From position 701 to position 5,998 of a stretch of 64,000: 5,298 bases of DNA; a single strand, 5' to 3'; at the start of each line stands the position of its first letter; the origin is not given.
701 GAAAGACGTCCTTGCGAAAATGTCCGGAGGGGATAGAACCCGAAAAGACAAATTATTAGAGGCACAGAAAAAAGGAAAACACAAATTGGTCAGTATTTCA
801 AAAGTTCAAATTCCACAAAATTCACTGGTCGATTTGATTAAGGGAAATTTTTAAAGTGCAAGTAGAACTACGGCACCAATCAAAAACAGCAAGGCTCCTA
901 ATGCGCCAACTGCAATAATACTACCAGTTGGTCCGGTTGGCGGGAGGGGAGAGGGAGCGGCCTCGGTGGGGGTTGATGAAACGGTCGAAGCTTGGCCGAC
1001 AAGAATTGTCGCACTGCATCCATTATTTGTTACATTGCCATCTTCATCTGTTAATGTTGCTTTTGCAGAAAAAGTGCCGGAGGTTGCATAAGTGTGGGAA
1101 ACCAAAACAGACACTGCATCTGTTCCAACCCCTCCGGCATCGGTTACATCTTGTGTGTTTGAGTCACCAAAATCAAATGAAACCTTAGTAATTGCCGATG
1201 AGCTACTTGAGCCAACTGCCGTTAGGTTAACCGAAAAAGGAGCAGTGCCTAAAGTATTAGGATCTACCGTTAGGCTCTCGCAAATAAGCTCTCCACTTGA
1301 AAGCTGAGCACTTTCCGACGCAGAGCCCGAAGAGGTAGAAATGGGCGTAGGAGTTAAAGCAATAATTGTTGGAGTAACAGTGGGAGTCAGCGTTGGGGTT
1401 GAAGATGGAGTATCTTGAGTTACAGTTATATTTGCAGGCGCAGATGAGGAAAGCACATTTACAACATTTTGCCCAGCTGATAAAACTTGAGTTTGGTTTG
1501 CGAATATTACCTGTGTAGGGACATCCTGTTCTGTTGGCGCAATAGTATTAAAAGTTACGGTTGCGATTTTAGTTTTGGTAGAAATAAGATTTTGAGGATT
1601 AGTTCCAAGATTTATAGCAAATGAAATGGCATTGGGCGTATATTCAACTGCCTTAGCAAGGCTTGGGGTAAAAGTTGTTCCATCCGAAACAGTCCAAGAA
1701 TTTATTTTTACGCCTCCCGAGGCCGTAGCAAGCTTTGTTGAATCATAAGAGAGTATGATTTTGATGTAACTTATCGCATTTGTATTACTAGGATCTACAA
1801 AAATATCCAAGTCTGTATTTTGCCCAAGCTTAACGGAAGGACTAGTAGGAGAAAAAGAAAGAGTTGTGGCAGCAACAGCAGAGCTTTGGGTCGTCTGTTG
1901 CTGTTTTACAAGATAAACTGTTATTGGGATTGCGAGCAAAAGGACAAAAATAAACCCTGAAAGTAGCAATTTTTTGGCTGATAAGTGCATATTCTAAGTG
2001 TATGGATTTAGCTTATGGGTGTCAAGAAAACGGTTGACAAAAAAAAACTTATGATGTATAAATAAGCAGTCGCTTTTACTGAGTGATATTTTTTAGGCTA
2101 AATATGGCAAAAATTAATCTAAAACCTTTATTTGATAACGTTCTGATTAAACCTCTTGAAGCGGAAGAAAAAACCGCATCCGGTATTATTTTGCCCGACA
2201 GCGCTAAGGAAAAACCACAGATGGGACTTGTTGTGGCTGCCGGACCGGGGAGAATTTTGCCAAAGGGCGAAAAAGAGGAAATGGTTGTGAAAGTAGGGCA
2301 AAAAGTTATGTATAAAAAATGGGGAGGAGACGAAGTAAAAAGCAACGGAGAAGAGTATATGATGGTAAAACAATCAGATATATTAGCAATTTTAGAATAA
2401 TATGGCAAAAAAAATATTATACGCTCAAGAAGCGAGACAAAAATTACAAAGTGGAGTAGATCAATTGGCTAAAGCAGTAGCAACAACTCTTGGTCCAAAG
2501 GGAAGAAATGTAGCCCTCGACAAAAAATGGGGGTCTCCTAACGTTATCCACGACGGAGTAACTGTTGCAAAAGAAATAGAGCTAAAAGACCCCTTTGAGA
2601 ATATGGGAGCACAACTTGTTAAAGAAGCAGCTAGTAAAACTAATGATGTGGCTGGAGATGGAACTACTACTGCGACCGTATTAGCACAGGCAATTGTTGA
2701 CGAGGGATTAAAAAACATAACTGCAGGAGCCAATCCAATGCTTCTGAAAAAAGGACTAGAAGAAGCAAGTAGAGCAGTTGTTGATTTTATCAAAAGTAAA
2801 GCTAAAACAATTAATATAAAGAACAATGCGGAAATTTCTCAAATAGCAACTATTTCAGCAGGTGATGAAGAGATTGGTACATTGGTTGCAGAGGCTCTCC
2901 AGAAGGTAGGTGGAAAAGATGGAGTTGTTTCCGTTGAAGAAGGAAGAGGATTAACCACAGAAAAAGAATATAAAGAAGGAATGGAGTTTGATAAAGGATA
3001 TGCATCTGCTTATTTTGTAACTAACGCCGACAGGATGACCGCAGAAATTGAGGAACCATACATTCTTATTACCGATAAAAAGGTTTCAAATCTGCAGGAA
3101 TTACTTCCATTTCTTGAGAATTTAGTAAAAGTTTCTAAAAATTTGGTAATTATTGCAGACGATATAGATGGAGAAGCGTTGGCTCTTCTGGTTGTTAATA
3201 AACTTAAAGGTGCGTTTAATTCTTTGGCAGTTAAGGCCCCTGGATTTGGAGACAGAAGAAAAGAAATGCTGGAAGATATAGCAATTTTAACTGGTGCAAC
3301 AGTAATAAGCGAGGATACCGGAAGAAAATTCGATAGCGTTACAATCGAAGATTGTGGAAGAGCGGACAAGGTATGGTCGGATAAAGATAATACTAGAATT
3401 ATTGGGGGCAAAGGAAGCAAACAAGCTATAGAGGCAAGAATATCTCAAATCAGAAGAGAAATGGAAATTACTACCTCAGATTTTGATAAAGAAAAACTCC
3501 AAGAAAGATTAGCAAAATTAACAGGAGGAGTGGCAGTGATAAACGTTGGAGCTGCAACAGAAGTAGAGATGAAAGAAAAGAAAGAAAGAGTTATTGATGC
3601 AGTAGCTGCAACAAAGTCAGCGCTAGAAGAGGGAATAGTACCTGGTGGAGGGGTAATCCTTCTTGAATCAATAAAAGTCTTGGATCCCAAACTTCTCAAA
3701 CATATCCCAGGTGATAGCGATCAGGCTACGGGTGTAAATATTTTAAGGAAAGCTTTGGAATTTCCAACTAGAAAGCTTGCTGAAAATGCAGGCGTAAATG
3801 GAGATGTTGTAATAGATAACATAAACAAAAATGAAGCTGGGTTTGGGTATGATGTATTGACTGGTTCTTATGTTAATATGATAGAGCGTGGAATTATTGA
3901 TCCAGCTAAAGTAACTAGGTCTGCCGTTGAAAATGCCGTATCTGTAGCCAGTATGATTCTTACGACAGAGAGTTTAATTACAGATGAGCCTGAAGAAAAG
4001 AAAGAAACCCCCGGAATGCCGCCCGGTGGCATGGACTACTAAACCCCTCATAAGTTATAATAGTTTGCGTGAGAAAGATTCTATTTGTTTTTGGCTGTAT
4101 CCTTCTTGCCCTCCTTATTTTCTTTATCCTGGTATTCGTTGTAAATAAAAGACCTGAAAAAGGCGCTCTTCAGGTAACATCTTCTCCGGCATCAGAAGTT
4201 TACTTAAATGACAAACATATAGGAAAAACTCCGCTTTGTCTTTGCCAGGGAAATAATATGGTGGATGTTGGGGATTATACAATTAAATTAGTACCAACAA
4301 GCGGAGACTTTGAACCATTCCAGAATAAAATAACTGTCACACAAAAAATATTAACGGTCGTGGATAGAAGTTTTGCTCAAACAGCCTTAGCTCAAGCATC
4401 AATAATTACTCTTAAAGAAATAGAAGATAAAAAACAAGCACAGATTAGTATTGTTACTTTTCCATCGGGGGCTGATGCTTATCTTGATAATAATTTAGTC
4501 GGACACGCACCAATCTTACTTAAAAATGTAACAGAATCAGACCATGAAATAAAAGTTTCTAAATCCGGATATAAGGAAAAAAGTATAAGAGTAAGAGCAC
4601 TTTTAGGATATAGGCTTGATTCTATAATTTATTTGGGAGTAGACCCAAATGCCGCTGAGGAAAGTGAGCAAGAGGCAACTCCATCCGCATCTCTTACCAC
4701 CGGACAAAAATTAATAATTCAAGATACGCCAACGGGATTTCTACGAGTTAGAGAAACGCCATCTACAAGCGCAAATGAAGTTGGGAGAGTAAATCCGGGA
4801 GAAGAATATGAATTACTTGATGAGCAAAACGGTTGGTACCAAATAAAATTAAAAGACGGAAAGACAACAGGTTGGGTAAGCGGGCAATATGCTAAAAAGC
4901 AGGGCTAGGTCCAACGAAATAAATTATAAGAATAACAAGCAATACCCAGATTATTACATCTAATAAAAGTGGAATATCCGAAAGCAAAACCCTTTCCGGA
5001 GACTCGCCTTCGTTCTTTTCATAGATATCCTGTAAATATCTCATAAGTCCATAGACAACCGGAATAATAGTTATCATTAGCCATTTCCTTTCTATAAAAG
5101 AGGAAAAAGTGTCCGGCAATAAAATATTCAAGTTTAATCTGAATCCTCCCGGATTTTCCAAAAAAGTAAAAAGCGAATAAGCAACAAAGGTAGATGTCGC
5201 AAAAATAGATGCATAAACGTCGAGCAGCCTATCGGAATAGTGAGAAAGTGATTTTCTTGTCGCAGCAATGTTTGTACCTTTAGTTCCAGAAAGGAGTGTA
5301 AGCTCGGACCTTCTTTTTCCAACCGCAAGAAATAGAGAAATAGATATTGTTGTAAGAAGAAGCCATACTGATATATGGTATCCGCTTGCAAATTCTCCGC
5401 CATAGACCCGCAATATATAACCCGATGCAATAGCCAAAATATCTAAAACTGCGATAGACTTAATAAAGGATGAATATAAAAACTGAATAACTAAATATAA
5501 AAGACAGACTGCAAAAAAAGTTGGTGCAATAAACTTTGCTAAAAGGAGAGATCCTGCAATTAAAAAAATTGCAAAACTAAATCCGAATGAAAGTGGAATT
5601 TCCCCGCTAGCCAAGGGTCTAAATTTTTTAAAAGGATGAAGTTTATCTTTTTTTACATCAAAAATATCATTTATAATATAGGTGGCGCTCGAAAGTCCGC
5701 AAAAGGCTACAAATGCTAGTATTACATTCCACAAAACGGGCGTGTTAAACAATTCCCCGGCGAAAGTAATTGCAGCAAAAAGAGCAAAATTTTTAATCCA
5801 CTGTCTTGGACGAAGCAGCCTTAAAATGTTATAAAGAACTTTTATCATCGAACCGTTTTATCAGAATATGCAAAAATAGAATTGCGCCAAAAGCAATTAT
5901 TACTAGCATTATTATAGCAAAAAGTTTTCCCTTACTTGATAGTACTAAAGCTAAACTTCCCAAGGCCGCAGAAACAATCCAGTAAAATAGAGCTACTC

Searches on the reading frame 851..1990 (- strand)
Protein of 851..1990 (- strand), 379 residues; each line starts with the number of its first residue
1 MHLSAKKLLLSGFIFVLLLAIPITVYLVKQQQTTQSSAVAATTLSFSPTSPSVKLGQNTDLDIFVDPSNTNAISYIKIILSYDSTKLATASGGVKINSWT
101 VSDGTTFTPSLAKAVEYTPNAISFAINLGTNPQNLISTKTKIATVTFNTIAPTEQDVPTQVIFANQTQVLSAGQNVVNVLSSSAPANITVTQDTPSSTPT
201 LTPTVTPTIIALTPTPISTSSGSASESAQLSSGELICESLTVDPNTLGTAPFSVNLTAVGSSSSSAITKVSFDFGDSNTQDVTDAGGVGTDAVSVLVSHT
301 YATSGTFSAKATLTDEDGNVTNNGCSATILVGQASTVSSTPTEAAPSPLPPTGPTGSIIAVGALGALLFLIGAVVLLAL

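Call 19: search_protein_families(library=pfam, proteins=[window:851-1990:-], max_evalue=0.001)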
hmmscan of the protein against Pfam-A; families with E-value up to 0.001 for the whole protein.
window:851-1990:- (379 aa): 2 families
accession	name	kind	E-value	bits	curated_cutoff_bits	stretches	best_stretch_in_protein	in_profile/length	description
PF18911.6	PKD_4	-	4.8e-06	27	27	1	244-322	10-77/85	PKD domain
PF00801.26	PKD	-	1.9e-05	25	23.5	1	240-322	2-74/80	PKD domain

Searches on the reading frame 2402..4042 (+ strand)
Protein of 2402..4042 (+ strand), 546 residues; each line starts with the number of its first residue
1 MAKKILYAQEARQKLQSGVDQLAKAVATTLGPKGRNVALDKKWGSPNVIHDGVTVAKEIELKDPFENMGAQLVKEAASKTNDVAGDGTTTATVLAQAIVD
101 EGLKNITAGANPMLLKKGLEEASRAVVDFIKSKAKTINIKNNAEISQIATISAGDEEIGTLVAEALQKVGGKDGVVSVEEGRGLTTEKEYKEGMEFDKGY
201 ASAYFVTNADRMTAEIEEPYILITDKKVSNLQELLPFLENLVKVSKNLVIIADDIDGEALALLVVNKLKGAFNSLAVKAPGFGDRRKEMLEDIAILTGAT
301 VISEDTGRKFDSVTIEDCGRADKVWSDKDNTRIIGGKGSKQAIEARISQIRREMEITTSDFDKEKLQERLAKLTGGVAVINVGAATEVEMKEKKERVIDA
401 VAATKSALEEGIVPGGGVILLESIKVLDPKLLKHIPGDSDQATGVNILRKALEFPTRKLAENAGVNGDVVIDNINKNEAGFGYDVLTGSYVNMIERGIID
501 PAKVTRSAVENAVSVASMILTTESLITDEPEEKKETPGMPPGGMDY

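Call 19: search_protein_families(library=pfam, proteins=[window:2402-4042:+], max_evalue=0.001)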
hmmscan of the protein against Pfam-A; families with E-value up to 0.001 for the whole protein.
window:2402-4042:+ (546 aa): 1 family
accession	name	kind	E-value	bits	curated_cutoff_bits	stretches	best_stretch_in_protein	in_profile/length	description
PF00118.29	Cpn60_TCP1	-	2.3e-73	248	34.3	1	22-529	1-489/490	TCP-1/cpn60 chaperonin family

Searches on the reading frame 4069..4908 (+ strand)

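Call 19: search_protein_families(library=pfam, proteins=[window:4069-4908:+], max_evalue=0.001)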
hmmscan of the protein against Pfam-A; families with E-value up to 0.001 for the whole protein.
window:4069-4908:+ (279 aa): 2 families
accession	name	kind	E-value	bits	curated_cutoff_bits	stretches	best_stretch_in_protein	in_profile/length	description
PF08308.17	PEGA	-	2.8e-17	62.8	20.8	2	125-172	3-50/71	PEGA domain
PF08239.17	SH3_3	-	3e-16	59.8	27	1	224-274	2-52/54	Bacterial SH3 domain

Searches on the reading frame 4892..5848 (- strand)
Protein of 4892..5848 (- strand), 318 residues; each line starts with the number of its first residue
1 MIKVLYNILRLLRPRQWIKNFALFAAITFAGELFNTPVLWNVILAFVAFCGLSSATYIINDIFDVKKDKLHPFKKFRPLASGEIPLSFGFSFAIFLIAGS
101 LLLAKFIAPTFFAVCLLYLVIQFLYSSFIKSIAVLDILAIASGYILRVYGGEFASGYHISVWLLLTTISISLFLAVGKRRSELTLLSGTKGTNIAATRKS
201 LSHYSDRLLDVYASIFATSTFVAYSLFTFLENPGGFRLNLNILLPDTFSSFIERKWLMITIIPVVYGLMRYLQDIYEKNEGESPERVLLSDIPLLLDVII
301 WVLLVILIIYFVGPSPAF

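Call 19: search_protein_families(library=pfam, proteins=[window:4892-5848:-], max_evalue=0.001)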
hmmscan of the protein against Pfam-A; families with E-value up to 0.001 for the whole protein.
window:4892-5848:- (318 aa): 1 family
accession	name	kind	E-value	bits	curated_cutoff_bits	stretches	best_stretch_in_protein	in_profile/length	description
PF01040.23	UbiA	-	3.3e-21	76.2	34.2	1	25-173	7-153/250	UbiA prenyltransferase family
